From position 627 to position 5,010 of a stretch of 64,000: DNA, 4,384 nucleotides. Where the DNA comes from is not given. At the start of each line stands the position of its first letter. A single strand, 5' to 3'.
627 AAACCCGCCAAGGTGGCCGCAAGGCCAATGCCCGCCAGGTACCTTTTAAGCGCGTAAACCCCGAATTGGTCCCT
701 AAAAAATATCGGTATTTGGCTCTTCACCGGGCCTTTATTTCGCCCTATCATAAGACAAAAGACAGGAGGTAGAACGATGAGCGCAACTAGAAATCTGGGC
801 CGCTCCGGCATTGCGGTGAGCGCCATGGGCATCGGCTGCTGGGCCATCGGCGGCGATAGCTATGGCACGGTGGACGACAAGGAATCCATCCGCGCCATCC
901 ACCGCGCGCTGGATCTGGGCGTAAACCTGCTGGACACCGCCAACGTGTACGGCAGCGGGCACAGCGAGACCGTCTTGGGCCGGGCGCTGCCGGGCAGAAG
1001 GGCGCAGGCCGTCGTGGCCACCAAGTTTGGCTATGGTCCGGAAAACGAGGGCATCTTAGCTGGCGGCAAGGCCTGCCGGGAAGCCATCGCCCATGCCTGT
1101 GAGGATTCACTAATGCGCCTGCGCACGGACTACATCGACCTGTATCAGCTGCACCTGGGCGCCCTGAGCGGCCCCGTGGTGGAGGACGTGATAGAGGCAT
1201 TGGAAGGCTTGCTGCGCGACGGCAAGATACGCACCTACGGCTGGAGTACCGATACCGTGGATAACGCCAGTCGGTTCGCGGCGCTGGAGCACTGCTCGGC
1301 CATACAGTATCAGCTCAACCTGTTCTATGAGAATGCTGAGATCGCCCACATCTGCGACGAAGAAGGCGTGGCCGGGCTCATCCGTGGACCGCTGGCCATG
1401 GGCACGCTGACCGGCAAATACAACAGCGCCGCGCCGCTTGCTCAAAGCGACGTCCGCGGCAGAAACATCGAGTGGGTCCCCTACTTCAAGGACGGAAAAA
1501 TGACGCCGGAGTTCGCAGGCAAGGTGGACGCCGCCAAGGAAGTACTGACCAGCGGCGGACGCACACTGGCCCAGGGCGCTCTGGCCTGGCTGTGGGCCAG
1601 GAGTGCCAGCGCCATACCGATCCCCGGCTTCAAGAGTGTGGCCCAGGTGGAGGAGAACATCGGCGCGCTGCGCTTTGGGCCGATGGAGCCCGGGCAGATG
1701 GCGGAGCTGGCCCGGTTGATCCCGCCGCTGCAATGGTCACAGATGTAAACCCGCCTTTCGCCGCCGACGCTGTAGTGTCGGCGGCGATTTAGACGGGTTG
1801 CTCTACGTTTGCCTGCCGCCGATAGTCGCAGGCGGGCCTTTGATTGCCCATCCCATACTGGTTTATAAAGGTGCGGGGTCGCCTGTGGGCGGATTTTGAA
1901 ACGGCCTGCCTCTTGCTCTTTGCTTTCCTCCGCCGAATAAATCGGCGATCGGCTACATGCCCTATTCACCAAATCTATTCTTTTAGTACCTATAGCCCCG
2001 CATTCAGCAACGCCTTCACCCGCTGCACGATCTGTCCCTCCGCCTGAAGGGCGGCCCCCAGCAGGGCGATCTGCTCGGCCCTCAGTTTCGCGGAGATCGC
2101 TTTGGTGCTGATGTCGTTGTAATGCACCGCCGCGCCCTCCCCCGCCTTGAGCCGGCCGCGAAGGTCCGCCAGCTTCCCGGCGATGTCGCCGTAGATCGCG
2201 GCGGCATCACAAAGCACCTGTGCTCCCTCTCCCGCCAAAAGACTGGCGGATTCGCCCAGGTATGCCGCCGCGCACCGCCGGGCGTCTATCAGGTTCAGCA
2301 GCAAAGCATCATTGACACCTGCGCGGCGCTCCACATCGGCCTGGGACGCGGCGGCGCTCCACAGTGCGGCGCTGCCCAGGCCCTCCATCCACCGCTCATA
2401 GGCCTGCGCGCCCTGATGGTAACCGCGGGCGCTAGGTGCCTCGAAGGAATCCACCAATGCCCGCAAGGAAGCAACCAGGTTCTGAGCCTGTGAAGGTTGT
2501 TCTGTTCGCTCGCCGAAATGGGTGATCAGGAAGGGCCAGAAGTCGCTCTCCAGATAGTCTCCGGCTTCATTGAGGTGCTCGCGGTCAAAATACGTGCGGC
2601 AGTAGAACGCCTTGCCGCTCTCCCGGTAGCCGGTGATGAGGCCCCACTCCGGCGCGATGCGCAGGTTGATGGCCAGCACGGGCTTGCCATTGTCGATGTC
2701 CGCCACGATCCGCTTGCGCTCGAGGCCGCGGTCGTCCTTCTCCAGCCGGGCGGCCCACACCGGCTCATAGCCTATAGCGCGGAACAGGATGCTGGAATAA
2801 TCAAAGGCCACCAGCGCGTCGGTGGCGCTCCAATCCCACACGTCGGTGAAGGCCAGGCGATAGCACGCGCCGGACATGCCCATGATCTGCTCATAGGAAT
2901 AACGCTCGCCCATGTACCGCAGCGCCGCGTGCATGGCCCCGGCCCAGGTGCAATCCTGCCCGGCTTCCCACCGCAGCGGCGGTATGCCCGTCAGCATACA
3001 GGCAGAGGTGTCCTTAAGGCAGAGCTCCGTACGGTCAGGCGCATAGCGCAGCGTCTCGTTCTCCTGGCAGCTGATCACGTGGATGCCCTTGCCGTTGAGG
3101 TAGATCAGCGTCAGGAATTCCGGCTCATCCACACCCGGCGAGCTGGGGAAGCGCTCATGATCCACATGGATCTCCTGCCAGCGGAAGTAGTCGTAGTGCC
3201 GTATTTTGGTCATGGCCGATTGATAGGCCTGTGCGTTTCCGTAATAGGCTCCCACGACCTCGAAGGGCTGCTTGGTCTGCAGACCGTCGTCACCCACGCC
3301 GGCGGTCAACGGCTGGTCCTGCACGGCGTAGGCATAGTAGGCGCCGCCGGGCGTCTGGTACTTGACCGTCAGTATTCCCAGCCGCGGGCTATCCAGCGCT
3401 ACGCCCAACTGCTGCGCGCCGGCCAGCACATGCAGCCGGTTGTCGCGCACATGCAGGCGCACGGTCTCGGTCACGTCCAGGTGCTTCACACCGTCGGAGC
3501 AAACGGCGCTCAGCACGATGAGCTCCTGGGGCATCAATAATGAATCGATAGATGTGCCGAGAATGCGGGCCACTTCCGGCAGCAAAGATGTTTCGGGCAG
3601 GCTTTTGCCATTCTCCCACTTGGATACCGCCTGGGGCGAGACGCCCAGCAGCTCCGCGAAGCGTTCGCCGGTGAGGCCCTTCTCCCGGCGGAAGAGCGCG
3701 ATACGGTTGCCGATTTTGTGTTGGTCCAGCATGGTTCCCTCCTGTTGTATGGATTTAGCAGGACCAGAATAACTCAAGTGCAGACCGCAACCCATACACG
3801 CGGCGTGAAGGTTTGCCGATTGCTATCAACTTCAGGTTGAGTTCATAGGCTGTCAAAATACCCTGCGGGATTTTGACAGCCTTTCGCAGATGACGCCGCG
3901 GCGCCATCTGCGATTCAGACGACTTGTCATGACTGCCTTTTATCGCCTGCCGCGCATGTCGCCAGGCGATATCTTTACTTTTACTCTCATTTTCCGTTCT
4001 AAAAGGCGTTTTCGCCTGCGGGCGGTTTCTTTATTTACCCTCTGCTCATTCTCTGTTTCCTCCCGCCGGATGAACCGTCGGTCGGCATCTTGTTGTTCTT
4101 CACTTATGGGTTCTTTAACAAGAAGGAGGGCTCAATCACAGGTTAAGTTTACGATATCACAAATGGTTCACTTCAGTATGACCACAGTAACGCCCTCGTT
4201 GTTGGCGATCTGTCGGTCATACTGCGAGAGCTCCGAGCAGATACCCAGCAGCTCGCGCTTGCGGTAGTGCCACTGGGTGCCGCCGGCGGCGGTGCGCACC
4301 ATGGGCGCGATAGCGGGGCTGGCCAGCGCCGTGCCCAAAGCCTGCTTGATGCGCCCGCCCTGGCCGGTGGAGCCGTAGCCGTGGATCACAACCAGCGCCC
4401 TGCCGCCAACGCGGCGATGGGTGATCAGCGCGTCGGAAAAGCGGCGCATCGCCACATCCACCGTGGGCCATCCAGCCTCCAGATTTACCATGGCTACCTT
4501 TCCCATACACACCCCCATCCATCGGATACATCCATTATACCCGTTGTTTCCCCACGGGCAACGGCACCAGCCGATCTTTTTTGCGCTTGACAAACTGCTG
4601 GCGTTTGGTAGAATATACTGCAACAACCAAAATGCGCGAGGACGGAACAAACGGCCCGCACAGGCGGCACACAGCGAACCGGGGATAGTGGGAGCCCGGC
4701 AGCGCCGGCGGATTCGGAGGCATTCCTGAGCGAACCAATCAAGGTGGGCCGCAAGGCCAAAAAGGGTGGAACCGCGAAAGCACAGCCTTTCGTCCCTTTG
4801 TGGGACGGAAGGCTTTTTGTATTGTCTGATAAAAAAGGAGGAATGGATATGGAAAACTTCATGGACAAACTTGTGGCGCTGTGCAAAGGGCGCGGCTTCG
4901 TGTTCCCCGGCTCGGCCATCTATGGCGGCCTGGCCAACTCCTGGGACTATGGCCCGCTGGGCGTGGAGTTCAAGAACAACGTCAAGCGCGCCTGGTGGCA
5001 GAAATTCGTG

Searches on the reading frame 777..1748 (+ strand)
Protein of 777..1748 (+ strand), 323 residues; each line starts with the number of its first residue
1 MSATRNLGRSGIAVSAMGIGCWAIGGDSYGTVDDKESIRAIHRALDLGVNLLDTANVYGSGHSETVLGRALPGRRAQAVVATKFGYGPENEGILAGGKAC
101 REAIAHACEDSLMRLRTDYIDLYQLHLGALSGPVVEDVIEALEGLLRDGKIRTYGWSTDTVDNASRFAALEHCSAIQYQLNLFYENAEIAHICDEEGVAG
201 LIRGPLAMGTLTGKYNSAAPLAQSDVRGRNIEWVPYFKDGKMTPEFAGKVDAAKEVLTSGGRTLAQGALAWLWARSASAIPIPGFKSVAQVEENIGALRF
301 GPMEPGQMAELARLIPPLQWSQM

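Call 51: find_encoding_contigs(protein=window:777-1748:+, flank=10000, max_places=6)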
Protein window:777-1748:+ (323 aa): 7 contigs read that carry it; 3 places shown.
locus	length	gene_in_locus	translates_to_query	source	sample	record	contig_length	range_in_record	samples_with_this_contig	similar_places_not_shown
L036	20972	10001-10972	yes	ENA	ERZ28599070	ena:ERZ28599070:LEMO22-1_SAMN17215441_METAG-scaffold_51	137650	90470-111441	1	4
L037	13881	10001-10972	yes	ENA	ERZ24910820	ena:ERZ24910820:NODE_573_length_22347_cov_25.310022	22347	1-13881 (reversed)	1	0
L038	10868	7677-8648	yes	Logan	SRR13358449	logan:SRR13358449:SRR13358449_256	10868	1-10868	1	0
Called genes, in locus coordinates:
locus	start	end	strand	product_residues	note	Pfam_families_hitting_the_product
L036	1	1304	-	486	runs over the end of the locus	PF03816:LytR_cpsA_psr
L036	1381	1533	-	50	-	-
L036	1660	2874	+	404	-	PF01208:URO-D (faint)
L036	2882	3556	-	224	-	PF06889:DUF1266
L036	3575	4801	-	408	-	PF13424:TPR_12 (faint), PF13174:TPR_6 (faint), PF07719:TPR_2 (faint), PF27158:DjlB_C_2nd, PF13414:TPR_11 (weak), PF13432:TPR_16 (weak), PF14559:TPR_19 (weak)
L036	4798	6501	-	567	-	PF00012:HSP70, PF06723:MreB_Mbl, PF00012:HSP70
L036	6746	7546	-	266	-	-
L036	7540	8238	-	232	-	PF00005:ABC_tran, PF13304:AAA_21 (weak)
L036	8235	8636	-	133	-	PF00392:GntR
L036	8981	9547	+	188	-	PF03734:YkuD, PF01471:PG_binding_1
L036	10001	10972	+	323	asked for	PF00248:Aldo_ket_red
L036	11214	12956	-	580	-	PF01381:HTH_3, PF12844:HTH_19 (weak), PF13560:HTH_31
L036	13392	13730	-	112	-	-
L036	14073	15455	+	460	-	PF28494:GlyRS_ins_1 (faint), PF00587:tRNA-synt_2b, PF03129:HGTP_anticodon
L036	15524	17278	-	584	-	PF00224:PK, PF02887:PK_C, PF00391:PEP-utilizers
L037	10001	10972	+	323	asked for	PF00248:Aldo_ket_red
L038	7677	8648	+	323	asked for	PF00248:Aldo_ket_red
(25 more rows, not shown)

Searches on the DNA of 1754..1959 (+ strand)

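Call 70: build_rna_model(alignment_id=A2, structure=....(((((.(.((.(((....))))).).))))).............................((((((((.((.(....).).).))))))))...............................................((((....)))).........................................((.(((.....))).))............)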
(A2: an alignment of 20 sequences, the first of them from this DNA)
Model R1 built from alignment A2 (20 sequences, 224 columns); structure: as given.
model positions 214; base pairs 31; branch points 3; effective number of sequences 4.21; information 0.59 bits per position. Calibrated on 0.2 Mb of random sequence (short: E-values are rough).
structure used (alignment columns):
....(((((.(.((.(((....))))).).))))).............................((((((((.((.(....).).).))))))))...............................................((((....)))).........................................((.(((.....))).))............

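Call 71: search_with_rna_model(model_id=R1, sources=[window, L001, L002, L003, L005, L006, L007, L008, L009, L010, L011, L013, L014, L015, L017, L030, L031, L034, L036, L039], max_evalue=1, make_alignment=true)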
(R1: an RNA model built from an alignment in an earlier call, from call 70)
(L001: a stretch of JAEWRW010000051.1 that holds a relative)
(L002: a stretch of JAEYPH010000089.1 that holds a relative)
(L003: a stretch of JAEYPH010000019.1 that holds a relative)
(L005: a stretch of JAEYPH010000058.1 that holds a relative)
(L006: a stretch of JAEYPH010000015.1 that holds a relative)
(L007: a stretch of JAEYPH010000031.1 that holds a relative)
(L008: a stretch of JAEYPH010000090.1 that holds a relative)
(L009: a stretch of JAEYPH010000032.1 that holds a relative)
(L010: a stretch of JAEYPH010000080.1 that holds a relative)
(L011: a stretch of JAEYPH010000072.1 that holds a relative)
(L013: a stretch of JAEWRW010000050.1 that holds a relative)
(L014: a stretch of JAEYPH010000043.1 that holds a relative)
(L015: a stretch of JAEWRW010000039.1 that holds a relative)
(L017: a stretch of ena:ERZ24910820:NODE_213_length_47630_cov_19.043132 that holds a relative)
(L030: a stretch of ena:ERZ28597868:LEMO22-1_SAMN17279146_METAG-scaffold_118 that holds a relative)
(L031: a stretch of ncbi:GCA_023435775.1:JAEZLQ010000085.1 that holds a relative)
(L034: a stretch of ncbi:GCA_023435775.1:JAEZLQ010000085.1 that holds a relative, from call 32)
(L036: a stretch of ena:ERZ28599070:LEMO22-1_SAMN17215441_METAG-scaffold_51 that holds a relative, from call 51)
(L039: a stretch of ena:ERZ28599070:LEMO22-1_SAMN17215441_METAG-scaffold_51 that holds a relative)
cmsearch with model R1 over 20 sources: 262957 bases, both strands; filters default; matches with E-value up to 1: 43.
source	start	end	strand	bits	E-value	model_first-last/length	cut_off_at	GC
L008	5212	5429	-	202.6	5.4e-54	1-214/214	no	0.54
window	3880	4092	+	201.9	8.4e-54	1-214/214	no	0.54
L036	13104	13316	+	201.9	8.4e-54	1-214/214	no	0.54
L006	1478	1692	-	199.5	4e-53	1-214/214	no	0.53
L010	3621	3834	-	198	1e-52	1-214/214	no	0.53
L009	1522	1733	+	197.8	1.1e-52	1-214/214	no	0.58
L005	3585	3799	+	193.6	1.7e-51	1-214/214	no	0.52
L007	991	1205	-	193.4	1.9e-51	1-214/214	no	0.5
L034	5400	5615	-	190.6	1.1e-50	1-214/214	no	0.53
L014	919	1133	+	183.5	9.8e-49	1-214/214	no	0.57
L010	6143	6356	-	183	1.3e-48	1-214/214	no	0.52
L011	2450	2664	+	182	2.6e-48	1-214/214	no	0.56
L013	1099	1311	+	180.3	7.3e-48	1-214/214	no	0.62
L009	2864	3078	+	180.1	8.3e-48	1-214/214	no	0.53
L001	1982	2195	-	179.3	1.4e-47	1-214/214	no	0.6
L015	1186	1399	-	179.2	1.5e-47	1-214/214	no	0.62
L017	3662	3876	+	168.1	1.7e-44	1-214/214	no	0.54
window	1754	1959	+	162.1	7.2e-43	1-214/214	no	0.58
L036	10978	11183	+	162.1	7.2e-43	1-214/214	no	0.58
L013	3709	3922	+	159.2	4.5e-42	1-214/214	no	0.58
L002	857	1069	-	153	2.4e-40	1-214/214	no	0.55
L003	459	664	-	145.6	2.6e-38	1-214/214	no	0.54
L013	5654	5939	-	121.3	1.2e-31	1-214/214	no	0.55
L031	970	1180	+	112.1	4.2e-29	1-214/214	no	0.55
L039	18890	19100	+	111.9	4.7e-29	1-214/214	no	0.55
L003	2878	3136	+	107.1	9.9e-28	1-214/214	no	0.57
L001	6241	6450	-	74.9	6.7e-19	1-214/214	no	0.64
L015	2829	3042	-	65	3.6e-16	1-214/214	no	0.66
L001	6032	6207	-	52.3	1.1e-12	1-214/214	no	0.65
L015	262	475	+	45.6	7.4e-11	1-214/214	no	0.64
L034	5582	5611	+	20.5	0.00059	5-34/214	no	0.67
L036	13108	13137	-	18.4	0.0023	5-34/214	no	0.7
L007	1098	1143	+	16.4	0.008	47-91/214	no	0.48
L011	2454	2483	-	14.4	0.028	5-34/214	no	0.63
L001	2541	2732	-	13.6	0.047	1-214/214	no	0.65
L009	1526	1555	-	13.3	0.055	5-34/214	no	0.8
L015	3010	3038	+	13.3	0.058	5-34/214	no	0.72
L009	1584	1613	-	11.2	0.21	62-91/214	no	0.83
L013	333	354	+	10.9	0.25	181-202/214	no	0.82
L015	231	259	+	9.3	0.71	5-34/214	no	0.79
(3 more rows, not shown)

Alignment A3: 43 matches aligned to the model, 361 columns, each read 5' to 3' on its own strand. Consensus structure (alignment columns), stored with it:
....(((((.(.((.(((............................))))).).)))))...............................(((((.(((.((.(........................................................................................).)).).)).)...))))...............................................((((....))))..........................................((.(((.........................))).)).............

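Call 93: search_with_rna_model(model_id=R1, sources=[L042, L045, L046, L048], max_evalue=0.1)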
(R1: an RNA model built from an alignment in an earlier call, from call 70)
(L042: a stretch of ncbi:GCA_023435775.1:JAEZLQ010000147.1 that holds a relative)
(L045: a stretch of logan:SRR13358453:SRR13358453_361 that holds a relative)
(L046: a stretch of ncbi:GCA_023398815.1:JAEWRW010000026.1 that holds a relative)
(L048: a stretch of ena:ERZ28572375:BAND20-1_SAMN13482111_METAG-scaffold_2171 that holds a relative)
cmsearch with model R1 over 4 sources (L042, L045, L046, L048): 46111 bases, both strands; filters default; matches with E-value up to 0.1: 7.
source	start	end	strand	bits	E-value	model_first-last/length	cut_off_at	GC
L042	10707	10847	-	64.8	7.1e-17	1-214/214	no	0.56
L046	12927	13128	-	59.8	1.7e-15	1-214/214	no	0.54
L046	13091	13200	+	26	3.2e-06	1-214/214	no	0.58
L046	1505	1611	+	18.2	0.00046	1-214/214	no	0.58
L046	3372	3389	+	16.4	0.0014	185-202/214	no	0.67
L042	10810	10907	+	13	0.012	1-214/214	no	0.53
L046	3367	3395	-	12.8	0.014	63-91/214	no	0.72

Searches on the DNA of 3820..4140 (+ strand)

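Call 40: search_rna_families(source=window, start=3820, end=4140, threshold=evalue, max_evalue=10)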
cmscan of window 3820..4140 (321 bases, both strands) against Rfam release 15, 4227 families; matches with E-value up to 10: 3.
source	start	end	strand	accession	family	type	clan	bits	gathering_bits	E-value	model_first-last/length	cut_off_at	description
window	3884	3913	+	RF04116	MIR9672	Gene; miRNA;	-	16.1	74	2.2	1-120/120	no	MIR9672 microRNA precursor family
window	3847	3882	-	RF03297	MIR1033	Gene; miRNA;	-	15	70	2.8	25-58/82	no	MIR1033 microRNA precursor family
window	3886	3980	+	RF00115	McaS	Gene; sRNA;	CL00106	15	42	3.5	1-96/96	no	McaS/IsrA RNA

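Call 65: search_dna_similar(query=window:3838-4125:+, collection=plasmids, mode=distant, max_evalue=0.01, max_rows=10)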
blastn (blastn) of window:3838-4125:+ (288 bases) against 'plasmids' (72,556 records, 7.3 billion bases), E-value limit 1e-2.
No match.

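Call 66: search_dna_similar(query=window:3838-4125:+, collection=phages, mode=distant, max_evalue=0.01, max_rows=10)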
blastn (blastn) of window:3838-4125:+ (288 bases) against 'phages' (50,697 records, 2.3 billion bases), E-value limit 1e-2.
No match.

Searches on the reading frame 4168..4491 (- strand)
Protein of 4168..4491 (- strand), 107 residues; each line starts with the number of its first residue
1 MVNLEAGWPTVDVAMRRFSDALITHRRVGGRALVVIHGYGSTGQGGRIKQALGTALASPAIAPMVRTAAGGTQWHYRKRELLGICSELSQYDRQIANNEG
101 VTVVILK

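Call 32: find_encoding_contigs(protein=window:4168-4491:-, flank=5000, max_places=10)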
Protein window:4168-4491:- (107 aa): 1 contig read that carries it; 1 place shown.
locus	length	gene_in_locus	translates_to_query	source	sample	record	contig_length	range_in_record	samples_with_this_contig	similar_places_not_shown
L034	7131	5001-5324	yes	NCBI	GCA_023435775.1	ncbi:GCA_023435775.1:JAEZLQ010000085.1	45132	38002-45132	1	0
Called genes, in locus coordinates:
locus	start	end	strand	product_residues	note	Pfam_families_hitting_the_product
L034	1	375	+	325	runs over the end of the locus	PF00248:Aldo_ket_red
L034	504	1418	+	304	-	PF00583:Acetyltransf_1, PF13527:Acetyltransf_9, PF13508:Acetyltransf_7 (weak)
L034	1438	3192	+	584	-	PF00224:PK, PF02887:PK_C, PF00391:PEP-utilizers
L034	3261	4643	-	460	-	PF28494:GlyRS_ins_1 (faint), PF00587:tRNA-synt_2b, PF03129:HGTP_anticodon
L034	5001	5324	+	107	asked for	-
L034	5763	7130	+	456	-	?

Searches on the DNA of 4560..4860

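Call 80: search_rna_families(source=window, start=4560, end=4860, threshold=evalue, max_evalue=1)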
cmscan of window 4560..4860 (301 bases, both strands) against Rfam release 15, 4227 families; matches with E-value up to 1: 2.
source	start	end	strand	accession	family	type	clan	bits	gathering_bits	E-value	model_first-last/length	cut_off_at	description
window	4630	4800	+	RF00230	T-box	Cis-reg; leader;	-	29.9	93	4e-05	1-219/219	no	T-box leader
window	4688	4820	+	RF02883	BcKCsr2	Gene; sRNA;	-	19.2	40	0.027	1-129/129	no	Burkholderia sRNA 2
